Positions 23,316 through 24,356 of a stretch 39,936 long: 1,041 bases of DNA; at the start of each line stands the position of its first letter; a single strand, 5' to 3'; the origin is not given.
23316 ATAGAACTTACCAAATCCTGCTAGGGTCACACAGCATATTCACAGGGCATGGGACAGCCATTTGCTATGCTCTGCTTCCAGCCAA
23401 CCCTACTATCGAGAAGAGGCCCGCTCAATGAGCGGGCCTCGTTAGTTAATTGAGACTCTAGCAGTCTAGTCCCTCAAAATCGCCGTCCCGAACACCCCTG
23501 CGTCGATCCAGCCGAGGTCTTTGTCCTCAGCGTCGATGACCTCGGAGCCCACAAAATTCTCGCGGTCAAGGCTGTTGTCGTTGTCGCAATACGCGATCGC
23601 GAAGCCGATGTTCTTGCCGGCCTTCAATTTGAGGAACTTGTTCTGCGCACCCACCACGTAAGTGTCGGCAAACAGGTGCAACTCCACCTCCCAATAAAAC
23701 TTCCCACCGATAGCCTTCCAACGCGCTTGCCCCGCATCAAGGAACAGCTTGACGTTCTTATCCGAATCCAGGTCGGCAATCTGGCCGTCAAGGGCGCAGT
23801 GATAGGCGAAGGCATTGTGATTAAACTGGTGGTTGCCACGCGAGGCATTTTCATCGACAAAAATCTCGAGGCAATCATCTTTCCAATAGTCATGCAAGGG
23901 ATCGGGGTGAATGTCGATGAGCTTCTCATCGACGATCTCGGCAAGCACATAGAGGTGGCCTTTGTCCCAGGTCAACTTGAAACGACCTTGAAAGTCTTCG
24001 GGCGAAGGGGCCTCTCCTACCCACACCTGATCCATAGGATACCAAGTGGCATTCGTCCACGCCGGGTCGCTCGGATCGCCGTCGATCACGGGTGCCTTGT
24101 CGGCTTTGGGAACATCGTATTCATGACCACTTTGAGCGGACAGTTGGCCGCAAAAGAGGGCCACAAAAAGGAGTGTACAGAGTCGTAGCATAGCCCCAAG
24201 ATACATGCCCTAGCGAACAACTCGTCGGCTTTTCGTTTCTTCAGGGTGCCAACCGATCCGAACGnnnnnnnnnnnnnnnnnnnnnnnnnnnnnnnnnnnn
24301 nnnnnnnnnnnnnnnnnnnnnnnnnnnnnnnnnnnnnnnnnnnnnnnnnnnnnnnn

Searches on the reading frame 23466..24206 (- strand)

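Call 8: search_protein_families(library=pfam, proteins=[window:23466-24206:-], max_evalue=0.01)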
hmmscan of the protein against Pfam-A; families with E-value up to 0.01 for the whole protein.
window:23466-24206:- (246 aa): 1 family
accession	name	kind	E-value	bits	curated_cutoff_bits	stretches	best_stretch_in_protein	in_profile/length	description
PF06452.16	CBM9_1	-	5.1e-36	124.7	23.4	1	41-245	1-183/185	Carbohydrate family 9 binding domain-like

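Call 9: search_protein_families(library=phrogs, proteins=[window:23466-24206:-], max_evalue=0.01)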
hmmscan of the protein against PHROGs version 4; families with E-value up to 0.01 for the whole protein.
window:23466-24206:- (246 aa): 0 families
